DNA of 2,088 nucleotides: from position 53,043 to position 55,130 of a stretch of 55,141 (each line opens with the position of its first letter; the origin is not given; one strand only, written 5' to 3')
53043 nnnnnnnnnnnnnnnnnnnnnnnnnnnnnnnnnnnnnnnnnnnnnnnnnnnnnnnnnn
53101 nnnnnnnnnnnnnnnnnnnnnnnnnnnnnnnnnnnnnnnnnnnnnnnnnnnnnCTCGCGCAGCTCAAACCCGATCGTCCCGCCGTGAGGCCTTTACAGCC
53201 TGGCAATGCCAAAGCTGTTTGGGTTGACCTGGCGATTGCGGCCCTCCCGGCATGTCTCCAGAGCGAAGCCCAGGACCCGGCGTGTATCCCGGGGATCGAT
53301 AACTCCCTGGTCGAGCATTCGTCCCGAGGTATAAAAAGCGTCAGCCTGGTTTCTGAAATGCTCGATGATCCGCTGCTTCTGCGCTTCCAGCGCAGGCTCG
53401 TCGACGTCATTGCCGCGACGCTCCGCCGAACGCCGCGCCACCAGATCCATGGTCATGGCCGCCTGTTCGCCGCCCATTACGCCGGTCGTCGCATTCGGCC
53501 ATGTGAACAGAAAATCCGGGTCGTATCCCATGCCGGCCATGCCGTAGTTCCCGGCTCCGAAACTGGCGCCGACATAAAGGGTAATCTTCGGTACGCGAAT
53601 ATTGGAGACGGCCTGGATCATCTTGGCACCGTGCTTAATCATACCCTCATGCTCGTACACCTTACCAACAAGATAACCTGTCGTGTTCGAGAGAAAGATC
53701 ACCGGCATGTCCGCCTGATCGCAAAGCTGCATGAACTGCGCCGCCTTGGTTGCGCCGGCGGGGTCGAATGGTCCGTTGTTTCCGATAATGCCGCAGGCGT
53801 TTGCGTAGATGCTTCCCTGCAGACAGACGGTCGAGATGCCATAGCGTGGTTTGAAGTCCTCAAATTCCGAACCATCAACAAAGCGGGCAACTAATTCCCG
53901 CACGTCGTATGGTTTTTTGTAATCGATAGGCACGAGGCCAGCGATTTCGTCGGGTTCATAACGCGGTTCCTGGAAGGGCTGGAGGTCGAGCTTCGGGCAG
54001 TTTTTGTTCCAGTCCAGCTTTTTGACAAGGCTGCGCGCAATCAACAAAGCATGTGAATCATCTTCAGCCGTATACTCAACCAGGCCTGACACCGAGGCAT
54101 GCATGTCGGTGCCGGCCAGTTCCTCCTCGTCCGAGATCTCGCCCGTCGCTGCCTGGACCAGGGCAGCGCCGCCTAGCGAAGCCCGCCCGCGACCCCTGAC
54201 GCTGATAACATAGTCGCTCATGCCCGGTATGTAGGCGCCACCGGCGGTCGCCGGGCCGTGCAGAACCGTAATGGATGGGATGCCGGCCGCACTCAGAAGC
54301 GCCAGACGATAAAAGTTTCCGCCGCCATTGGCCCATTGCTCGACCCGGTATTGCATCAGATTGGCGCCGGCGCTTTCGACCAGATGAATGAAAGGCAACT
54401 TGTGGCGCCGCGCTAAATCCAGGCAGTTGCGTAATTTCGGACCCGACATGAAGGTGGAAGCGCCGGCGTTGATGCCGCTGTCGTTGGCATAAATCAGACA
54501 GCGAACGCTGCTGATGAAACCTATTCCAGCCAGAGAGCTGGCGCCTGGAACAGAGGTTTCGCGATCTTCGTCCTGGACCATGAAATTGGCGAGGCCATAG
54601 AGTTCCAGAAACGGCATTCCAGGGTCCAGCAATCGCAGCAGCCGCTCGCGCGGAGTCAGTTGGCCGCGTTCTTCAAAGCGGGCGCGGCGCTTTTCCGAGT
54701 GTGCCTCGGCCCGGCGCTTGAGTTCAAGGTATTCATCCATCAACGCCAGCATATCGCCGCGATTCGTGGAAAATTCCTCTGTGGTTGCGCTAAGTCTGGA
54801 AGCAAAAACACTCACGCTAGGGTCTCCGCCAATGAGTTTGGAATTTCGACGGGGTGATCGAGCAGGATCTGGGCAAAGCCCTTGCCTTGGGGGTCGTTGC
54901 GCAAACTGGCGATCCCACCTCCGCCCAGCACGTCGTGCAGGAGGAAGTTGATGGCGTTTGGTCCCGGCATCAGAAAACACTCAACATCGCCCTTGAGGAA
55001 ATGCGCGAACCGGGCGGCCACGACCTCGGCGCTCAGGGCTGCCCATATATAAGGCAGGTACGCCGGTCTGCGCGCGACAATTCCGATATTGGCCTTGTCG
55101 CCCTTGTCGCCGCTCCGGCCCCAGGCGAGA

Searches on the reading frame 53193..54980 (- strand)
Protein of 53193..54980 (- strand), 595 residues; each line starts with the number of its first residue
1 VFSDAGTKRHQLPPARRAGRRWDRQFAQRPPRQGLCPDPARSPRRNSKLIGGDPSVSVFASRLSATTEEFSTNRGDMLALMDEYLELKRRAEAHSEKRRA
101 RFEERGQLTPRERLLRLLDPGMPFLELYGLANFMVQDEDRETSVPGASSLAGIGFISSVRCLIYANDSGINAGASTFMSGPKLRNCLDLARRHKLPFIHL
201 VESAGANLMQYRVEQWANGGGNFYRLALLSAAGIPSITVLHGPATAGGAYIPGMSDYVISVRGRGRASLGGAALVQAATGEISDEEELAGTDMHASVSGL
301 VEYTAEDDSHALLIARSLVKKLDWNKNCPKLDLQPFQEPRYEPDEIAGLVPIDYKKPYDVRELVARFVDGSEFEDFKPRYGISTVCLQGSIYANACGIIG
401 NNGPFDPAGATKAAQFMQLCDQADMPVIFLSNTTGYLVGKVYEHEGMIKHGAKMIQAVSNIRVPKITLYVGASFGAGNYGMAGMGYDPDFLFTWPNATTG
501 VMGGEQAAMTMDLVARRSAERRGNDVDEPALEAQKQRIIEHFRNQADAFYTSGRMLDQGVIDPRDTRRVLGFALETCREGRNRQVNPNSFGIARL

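Call 35: search_protein_families(library=pfam, proteins=[window:53193-54980:-], max_evalue=0.0001)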
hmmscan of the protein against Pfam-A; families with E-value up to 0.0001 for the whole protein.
window:53193-54980:- (595 aa): 2 families
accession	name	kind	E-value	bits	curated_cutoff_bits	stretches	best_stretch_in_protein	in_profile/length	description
PF01039.27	Carboxyl_trans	-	8.6e-106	354.9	22.3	1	104-580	4-481/493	Carboxyl transferase domain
PF03255.19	ACCA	-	3.8e-10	39.9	23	1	401-477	124-200/310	Acetyl co-enzyme A carboxylase carboxyltransferase-like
